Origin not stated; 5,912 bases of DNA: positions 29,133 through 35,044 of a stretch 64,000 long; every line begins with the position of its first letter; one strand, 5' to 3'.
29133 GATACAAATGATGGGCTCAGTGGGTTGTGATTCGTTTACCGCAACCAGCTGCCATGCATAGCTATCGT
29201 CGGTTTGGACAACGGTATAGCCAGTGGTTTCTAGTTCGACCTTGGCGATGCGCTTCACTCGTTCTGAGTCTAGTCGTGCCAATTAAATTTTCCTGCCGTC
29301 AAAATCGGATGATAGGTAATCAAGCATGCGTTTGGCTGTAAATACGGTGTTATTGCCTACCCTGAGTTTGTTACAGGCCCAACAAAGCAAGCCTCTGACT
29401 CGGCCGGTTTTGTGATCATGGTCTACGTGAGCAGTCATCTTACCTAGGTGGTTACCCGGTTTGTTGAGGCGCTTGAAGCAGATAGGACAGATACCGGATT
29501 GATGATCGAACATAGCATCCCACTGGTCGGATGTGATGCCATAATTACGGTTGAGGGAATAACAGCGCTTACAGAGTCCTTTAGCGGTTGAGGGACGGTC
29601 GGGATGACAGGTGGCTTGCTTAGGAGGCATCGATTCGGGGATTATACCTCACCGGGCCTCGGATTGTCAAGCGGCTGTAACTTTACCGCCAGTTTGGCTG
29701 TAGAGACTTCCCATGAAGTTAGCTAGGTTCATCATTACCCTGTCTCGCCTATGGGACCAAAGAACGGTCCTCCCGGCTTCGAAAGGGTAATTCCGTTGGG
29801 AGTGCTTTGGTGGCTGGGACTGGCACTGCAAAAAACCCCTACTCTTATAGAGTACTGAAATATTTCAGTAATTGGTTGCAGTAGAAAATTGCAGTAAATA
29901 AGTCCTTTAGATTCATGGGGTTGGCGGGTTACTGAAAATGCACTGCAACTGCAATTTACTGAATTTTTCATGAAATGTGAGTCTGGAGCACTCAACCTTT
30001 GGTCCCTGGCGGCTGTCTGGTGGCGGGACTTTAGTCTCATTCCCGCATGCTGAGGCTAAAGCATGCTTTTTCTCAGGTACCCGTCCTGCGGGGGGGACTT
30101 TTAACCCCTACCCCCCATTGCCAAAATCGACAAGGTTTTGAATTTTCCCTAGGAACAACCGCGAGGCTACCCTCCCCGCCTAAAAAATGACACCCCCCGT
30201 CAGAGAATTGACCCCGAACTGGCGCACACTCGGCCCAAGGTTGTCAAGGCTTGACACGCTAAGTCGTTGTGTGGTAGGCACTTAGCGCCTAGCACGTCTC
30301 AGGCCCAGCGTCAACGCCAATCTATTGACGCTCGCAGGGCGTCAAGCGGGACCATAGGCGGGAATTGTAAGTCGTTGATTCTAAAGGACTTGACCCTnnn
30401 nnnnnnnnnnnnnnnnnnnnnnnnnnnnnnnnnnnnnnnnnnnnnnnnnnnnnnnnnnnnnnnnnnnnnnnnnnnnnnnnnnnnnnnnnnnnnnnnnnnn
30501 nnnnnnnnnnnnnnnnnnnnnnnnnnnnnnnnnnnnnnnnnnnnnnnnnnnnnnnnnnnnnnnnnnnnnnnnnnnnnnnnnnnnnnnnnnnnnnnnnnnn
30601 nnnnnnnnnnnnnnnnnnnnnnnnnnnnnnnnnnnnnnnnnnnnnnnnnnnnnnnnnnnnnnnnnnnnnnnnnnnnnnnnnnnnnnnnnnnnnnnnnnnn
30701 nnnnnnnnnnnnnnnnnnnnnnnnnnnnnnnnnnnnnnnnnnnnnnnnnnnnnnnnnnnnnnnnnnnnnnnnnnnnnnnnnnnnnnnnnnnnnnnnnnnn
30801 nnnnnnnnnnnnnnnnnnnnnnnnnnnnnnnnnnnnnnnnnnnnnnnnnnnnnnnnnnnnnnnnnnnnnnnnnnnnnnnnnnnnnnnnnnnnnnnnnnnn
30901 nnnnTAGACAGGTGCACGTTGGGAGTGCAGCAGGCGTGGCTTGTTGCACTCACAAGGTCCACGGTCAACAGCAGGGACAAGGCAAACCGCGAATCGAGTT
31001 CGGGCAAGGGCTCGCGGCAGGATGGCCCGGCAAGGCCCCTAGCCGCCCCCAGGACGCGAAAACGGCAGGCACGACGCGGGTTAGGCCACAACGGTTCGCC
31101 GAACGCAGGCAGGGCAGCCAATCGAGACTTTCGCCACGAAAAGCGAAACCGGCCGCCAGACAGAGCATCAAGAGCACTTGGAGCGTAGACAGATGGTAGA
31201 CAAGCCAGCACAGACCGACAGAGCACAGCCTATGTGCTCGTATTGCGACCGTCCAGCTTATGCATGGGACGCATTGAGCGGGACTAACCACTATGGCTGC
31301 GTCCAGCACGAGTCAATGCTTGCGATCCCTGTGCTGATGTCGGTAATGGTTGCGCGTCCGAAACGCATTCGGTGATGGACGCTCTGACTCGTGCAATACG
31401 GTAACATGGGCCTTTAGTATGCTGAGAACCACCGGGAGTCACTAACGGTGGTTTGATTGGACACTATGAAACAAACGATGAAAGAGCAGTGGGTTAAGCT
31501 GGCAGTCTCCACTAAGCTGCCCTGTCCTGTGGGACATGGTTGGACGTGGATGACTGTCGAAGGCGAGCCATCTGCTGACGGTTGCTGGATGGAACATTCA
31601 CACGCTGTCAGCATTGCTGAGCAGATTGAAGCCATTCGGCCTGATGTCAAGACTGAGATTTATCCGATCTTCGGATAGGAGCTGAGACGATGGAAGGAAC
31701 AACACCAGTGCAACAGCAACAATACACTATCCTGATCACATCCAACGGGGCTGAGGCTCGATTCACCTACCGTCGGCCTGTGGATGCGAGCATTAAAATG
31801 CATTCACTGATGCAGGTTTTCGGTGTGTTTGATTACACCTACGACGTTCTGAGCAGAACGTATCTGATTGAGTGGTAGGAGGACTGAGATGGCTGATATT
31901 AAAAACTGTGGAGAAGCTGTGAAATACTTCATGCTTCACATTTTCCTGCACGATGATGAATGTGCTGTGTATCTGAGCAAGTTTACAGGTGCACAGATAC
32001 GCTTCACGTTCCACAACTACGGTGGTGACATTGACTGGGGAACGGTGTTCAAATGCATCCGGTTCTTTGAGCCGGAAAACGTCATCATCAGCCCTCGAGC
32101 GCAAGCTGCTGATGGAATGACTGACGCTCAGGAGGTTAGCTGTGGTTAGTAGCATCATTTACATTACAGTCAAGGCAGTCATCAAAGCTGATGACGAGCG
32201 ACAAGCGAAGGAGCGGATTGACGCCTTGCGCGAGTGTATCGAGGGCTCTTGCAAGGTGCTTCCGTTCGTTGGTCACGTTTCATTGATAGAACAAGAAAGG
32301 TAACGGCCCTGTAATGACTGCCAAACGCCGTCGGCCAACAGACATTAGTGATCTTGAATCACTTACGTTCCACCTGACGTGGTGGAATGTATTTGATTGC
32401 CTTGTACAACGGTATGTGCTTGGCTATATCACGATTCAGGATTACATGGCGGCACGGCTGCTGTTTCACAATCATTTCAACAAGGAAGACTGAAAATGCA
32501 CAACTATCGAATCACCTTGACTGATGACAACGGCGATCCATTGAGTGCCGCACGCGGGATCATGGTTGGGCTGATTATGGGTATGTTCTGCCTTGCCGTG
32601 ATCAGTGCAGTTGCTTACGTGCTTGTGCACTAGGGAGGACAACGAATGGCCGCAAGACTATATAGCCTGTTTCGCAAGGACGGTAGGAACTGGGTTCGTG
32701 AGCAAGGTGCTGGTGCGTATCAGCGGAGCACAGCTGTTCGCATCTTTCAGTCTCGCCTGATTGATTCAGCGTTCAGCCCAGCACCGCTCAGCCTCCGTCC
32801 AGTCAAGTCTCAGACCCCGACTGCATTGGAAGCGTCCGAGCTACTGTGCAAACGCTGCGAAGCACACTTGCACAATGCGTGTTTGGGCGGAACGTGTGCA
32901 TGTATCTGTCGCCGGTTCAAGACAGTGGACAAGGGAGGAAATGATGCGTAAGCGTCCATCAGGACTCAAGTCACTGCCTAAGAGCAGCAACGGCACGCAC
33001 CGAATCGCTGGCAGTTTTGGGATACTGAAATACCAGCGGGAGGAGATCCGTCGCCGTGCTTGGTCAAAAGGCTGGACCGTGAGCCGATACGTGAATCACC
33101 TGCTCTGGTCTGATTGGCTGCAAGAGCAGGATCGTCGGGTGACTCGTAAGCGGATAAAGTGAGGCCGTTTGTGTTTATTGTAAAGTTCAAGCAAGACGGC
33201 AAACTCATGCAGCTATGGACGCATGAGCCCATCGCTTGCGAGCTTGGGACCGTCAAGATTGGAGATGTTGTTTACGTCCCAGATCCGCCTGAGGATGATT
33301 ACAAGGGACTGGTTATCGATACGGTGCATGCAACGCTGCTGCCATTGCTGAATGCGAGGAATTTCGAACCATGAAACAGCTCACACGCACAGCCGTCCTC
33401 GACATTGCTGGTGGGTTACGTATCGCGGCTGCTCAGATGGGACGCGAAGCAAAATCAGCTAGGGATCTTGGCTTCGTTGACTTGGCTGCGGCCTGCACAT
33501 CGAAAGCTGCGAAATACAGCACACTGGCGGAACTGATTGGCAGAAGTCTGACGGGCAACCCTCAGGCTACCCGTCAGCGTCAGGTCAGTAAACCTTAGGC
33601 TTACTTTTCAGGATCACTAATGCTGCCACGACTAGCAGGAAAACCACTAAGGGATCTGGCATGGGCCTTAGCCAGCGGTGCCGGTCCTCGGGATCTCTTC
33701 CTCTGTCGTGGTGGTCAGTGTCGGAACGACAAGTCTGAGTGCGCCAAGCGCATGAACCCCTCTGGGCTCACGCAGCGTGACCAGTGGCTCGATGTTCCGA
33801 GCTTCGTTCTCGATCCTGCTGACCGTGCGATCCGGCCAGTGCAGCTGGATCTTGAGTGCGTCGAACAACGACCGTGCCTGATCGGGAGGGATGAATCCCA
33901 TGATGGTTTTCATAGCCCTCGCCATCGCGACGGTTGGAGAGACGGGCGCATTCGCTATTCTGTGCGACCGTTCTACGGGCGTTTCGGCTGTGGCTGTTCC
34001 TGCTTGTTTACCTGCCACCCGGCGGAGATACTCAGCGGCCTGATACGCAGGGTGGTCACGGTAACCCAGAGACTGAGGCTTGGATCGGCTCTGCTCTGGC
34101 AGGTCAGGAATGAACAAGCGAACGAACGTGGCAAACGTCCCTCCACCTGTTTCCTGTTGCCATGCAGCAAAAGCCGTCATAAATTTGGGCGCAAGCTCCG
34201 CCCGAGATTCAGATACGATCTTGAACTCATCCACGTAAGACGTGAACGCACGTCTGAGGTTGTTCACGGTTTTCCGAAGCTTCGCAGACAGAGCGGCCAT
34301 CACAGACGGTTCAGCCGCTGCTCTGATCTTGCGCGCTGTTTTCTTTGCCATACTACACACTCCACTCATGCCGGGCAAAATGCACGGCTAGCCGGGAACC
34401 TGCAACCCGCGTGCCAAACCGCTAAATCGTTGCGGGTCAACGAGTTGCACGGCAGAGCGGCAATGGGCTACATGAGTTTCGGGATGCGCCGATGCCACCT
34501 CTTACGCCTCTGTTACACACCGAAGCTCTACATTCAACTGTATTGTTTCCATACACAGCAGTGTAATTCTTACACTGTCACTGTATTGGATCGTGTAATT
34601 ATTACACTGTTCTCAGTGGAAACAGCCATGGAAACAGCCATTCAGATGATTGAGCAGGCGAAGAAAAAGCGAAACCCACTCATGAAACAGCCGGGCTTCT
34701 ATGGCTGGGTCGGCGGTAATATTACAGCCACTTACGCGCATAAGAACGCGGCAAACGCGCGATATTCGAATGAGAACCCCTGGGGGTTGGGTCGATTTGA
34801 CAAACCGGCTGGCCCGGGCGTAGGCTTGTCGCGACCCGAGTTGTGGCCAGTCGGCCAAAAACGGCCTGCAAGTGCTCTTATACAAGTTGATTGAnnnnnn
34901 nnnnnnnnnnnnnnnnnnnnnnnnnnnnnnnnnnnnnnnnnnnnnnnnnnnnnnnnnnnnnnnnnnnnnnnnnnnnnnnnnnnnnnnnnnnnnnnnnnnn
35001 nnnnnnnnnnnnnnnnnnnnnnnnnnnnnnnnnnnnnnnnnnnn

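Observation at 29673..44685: Repeated 18 bp hairpin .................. in plus-strand intergenic gaps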

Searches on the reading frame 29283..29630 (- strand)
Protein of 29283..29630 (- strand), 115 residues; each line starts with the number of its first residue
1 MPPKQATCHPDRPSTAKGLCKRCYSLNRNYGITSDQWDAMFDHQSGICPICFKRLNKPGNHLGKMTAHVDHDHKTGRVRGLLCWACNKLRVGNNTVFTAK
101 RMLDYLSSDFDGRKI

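Call 10: search_protein_families(library=phrogs, proteins=[window:29283-29630:-], max_evalue=0.001)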
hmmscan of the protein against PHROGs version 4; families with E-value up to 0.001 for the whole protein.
window:29283-29630:- (115 aa): 7 families
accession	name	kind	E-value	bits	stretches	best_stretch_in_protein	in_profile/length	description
phrog_2914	-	DNA, RNA and nucleotide metabolism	3e-21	77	1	7-106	55-152/190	endonuclease VII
phrog_2633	-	DNA, RNA and nucleotide metabolism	3.5e-20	73.6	1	10-108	47-138/142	endonuclease VII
phrog_307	-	DNA, RNA and nucleotide metabolism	5.4e-20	73.7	1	19-108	94-178/334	endonuclease VII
phrog_423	-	DNA, RNA and nucleotide metabolism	5.9e-14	53.3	1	39-89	17-63/159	endonuclease VII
phrog_17507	-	DNA, RNA and nucleotide metabolism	9.3e-08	32.8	1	69-106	1-40/65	endonuclease VII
phrog_1035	-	DNA, RNA and nucleotide metabolism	7.2e-07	30.3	1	20-88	134-208/271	endonuclease VII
phrog_11865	-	DNA, RNA and nucleotide metabolism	0.00014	23.3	1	69-88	2-21/95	endonuclease VII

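Call 52: find_encoding_contigs(protein=window:29283-29630:-, flank=6000, max_places=8)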
Protein window:29283-29630:- (115 aa): no gene with exactly this product is on record in the collection.

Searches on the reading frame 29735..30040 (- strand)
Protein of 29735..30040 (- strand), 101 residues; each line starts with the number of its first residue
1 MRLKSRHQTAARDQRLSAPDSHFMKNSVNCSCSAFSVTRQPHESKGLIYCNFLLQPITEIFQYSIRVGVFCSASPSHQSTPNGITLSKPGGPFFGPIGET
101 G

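Call 10: search_protein_families(library=phrogs, proteins=[window:29735-30040:-], max_evalue=0.001)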
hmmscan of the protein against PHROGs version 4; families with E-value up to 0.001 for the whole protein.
window:29735-30040:- (101 aa): 0 families

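Call 18: search_protein_families(library=pfam, proteins=[window:29735-30040:-], max_evalue=0.01)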
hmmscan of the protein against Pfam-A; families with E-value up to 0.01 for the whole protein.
window:29735-30040:- (101 aa): 0 families

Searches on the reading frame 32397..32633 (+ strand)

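Call 18: search_protein_families(library=pfam, proteins=[window:32397-32633:+], max_evalue=0.01)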
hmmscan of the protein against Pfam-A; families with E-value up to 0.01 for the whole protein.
window:32397-32633:+ (78 aa): 1 family
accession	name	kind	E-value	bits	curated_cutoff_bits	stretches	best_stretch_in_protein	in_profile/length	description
PF19019.6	Phlebo_G2_C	-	0.0092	16.1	25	1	5-75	87-157/171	Phlebovirus glycoprotein G2 C-terminal domain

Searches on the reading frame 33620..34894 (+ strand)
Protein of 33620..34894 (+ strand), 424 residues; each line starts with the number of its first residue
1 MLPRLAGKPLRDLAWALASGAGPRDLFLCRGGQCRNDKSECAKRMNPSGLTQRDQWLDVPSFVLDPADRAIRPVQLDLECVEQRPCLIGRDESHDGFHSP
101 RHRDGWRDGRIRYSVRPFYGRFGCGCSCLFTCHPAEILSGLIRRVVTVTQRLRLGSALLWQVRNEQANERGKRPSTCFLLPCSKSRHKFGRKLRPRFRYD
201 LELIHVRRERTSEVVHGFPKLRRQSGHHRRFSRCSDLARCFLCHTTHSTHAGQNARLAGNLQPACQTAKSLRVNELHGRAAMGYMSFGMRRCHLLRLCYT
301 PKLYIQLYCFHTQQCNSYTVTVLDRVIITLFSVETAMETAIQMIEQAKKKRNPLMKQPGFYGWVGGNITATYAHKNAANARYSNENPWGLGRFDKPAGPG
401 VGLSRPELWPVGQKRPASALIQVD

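Call 11: search_protein_families(library=phrogs, proteins=[window:33620-34894:+], max_evalue=0.001)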
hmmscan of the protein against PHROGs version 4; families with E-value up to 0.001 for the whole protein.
window:33620-34894:+ (424 aa): 0 families

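Call 18: search_protein_families(library=pfam, proteins=[window:33620-34894:+], max_evalue=0.01)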
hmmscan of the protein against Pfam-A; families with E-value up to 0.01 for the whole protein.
window:33620-34894:+ (424 aa): 0 families

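Call 74: find_homologous_proteins(query=window:33620-34894:+, max_evalue=0.00001)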
Query window:33620-34894:+ (424 aa): 1 proteins with E <= 0.00001 among 4662 candidates.
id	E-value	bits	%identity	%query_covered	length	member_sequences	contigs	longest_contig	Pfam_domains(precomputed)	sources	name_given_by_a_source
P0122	1.6e-217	741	79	99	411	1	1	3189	-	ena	-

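Call 75: find_encoding_contigs(protein=P0122, flank=10000, max_places=4)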
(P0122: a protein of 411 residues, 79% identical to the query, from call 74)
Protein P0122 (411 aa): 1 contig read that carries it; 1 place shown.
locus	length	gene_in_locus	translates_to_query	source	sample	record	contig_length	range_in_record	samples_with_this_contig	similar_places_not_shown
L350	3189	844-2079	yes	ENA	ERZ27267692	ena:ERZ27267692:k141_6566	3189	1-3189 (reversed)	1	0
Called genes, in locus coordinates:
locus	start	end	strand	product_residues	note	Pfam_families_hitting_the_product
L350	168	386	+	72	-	-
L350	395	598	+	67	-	-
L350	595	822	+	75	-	-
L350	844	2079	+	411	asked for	-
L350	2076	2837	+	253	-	-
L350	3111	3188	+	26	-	?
